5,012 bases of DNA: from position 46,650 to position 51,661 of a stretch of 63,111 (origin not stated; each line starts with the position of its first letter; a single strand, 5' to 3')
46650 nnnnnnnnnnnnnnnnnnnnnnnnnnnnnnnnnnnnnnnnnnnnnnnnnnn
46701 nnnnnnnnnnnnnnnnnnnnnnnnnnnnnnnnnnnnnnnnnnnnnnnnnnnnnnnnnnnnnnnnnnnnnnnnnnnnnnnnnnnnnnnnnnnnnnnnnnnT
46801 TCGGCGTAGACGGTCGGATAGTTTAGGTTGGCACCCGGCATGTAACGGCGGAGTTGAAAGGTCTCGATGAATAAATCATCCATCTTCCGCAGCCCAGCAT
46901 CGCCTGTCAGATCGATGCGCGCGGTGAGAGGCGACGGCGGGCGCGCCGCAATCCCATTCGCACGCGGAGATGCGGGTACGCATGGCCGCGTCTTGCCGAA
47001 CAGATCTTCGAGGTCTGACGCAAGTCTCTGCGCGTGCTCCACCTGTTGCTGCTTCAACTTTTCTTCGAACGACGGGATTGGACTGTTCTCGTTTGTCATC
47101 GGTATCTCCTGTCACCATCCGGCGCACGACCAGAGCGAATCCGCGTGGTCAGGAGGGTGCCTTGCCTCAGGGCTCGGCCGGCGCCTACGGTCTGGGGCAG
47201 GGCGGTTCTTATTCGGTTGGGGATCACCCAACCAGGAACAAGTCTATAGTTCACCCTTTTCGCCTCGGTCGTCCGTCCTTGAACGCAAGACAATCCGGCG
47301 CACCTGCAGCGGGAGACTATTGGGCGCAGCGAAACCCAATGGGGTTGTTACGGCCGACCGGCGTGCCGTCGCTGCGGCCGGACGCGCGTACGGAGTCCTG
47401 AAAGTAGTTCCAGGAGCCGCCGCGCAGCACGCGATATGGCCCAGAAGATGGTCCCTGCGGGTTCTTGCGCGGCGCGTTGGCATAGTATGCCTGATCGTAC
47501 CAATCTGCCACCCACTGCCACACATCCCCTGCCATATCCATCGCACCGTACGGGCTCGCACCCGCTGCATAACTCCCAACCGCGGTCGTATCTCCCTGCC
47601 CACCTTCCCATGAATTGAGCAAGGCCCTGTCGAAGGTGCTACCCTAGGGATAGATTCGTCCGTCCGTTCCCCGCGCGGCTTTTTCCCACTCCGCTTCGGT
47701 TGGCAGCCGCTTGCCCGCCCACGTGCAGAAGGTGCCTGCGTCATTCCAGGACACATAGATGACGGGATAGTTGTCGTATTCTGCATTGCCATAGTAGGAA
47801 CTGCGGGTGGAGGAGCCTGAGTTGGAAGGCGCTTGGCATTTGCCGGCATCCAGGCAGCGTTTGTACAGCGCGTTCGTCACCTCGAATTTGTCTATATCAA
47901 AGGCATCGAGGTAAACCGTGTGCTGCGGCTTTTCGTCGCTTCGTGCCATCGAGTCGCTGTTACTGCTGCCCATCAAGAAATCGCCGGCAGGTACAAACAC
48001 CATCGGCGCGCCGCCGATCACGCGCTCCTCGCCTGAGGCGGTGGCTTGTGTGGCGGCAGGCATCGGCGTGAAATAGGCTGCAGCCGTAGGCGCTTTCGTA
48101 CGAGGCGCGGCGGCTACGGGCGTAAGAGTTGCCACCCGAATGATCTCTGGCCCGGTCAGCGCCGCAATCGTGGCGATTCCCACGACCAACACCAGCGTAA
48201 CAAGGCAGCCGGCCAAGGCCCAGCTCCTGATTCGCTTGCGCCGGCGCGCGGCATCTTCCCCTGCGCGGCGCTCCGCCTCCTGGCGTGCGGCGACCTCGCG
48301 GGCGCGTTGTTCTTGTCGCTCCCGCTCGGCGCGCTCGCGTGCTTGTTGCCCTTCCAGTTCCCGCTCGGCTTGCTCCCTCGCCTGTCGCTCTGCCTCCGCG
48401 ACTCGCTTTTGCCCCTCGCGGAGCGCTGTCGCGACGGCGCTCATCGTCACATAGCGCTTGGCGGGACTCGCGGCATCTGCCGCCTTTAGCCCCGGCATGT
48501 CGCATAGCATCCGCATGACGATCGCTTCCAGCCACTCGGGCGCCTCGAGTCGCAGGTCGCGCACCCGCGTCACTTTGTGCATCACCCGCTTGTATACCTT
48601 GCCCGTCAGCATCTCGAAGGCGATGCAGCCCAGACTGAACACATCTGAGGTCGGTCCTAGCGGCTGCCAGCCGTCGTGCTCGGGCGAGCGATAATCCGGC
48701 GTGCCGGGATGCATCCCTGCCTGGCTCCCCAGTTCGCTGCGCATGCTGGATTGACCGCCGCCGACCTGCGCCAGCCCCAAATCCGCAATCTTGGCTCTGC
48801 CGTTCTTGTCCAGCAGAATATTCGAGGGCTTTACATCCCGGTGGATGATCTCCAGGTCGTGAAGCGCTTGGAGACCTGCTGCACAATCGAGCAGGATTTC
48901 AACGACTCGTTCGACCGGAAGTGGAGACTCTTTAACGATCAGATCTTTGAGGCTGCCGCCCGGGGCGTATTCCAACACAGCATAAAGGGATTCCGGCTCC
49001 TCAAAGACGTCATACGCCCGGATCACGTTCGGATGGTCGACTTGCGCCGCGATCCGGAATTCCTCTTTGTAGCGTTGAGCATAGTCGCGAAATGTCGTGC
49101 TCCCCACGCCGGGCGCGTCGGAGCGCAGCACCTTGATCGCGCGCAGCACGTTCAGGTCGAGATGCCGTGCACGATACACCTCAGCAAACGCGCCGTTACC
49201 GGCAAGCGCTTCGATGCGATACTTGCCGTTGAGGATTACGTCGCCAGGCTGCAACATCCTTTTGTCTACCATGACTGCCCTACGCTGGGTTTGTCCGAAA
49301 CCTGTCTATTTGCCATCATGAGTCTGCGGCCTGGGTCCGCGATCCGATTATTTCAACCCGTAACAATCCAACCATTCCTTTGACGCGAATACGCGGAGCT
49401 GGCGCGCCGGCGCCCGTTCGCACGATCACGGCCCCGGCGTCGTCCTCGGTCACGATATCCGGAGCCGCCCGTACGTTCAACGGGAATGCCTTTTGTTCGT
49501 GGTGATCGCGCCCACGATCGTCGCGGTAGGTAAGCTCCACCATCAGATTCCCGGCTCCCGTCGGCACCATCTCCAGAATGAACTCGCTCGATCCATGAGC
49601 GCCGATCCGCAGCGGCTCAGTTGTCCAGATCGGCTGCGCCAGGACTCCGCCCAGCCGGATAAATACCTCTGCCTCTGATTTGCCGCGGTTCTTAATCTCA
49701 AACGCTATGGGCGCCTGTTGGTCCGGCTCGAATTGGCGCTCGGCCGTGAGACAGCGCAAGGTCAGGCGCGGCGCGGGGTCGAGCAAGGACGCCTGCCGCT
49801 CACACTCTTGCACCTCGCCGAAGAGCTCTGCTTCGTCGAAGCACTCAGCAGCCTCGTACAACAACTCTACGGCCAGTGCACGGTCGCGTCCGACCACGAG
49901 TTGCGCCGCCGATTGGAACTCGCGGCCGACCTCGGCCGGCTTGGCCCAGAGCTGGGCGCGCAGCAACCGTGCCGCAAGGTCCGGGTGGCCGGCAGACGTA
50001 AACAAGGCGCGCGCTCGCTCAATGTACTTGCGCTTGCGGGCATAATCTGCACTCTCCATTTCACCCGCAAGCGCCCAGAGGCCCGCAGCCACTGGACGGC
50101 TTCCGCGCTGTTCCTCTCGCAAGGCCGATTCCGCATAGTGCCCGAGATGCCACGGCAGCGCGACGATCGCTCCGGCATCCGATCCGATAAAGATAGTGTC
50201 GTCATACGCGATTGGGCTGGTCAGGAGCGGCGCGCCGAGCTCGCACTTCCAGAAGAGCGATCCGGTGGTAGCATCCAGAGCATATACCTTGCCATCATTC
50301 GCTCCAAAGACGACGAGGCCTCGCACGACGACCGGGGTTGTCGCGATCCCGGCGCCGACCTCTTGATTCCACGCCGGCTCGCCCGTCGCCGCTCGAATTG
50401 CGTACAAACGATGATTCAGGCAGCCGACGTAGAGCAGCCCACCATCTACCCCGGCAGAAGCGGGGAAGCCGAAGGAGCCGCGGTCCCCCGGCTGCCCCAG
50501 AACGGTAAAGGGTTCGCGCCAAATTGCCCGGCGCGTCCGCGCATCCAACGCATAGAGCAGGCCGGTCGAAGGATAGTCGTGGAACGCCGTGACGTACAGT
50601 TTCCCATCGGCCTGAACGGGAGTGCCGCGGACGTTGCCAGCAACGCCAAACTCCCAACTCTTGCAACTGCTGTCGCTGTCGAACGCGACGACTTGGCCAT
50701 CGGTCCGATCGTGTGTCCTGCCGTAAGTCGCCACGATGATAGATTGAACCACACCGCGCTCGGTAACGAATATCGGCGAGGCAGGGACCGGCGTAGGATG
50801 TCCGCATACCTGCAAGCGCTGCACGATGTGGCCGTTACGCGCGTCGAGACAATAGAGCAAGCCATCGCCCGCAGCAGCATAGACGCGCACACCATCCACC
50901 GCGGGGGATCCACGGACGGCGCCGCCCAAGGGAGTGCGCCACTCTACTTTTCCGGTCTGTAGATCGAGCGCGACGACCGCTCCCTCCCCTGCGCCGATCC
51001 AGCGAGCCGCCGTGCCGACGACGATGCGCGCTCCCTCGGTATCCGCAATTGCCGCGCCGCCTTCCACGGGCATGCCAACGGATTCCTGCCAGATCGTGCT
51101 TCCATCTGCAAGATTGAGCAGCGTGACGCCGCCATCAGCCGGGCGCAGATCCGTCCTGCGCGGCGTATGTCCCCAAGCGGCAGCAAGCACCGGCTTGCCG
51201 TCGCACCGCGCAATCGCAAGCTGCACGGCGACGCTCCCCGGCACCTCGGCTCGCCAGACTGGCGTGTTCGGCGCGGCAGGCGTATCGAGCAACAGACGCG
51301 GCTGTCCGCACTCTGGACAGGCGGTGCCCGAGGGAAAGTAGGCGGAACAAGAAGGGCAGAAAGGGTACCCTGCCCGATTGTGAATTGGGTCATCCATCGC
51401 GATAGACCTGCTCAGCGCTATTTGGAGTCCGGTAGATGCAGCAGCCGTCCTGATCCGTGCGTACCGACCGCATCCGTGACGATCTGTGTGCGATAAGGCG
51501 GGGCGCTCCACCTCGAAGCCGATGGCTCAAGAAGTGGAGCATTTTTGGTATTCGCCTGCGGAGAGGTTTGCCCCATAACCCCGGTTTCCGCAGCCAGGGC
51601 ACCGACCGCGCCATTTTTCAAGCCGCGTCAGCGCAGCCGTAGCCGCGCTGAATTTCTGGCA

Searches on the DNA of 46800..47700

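Call 52: search_with_rna_model(model_id=R1, source=window, start=46800, end=47700, max_evalue=10, filters=off, show_alignments=1)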
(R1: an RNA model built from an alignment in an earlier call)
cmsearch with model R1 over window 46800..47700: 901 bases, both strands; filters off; matches with E-value up to 10: 23.
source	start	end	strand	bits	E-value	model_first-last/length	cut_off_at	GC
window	47158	47311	-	12.9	0.00044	1-153/153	no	0.62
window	46944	46966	-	1.9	0.4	124-146/153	no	0.7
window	47550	47564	+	0.1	1.2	67-81/153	no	0.8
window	47413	47427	-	-0.4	1.6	127-143/153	no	0.87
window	47351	47380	+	-0.4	1.7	120-150/153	no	0.87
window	46933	46949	+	-0.5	1.8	66-82/153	no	0.94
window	47643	47676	+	-1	2.4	51-84/153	no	0.65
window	47129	47146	-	-1.2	2.7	65-83/153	no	0.61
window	47439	47477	-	-1.5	3.2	48-84/153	no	0.69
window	47550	47566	-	-1.7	3.7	66-82/153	no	0.76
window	47451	47475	+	-1.9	4.2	123-147/153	no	0.76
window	47156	47185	+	-2.1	4.7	121-149/153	no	0.8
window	47600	47613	+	-2.1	4.8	1-153/153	no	0.57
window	46977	46992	+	-2.2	5.1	128-143/153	no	0.69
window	47631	47648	-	-2.3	5.4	126-144/153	no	0.61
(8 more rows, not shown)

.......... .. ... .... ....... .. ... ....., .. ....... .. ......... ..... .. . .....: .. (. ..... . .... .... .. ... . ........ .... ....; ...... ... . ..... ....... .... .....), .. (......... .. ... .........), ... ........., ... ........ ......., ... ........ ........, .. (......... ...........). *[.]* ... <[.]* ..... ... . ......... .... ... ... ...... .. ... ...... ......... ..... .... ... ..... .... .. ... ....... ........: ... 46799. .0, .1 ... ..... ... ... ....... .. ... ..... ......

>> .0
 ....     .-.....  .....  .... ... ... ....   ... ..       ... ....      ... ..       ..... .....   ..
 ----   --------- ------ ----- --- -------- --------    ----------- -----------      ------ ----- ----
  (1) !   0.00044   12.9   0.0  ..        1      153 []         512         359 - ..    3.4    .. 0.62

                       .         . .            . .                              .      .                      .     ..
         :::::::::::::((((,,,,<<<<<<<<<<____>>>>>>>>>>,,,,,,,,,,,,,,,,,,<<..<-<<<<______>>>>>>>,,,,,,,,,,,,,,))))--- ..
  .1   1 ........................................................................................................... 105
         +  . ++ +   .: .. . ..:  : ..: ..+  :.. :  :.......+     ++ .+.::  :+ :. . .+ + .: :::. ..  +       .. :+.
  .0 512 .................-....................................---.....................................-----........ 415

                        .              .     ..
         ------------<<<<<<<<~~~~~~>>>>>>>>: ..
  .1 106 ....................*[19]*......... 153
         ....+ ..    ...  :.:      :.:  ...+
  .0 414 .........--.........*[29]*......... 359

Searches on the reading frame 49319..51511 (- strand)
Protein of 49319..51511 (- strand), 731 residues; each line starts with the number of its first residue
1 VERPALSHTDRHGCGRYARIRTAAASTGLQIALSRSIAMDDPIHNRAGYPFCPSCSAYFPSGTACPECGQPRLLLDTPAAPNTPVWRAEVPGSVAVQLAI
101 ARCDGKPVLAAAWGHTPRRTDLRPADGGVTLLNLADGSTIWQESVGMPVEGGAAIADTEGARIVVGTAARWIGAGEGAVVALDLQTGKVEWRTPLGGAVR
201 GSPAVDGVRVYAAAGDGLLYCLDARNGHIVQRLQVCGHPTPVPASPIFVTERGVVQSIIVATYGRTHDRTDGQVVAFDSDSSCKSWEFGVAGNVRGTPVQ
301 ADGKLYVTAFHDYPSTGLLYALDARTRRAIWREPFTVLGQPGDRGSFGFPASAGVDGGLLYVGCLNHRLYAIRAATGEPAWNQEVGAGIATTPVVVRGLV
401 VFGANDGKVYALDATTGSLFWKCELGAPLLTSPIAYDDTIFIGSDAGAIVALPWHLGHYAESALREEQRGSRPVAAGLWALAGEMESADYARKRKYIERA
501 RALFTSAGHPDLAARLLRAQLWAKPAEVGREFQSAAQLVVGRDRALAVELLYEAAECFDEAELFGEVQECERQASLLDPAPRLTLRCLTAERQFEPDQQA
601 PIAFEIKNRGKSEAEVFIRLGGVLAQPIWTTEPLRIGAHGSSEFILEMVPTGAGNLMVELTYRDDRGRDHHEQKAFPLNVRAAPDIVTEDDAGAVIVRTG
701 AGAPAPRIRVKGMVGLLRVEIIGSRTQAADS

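Call 12: search_protein_families(library=pfam, proteins=[window:49319-51511:-])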
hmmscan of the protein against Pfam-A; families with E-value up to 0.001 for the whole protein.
window:49319-51511:- (731 aa): 3 families
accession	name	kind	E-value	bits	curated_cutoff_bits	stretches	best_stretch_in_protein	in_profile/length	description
PF13360.13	PQQ_2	-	1.4e-39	136.6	27.6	3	317-453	3-134/233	Outer membrane protein assembly factor BamB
PF13570.13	Beta-prop_ACSF4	-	7.9e-37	127.8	133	2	355-452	59-160/329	Beta-alanine-activating enzyme, beta-propeller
PF01011.28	PQQ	-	6.2e-13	48.7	26.7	0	389-425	49-576/595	Glucose/ethanol/alcohol dehydrogenase, beta-propeller domain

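Call 18: find_encoding_contigs(protein=window:49319-51511:-, flank=10000, max_places=10)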
Protein window:49319-51511:- (731 aa): no gene with exactly this product is on record in the collection.
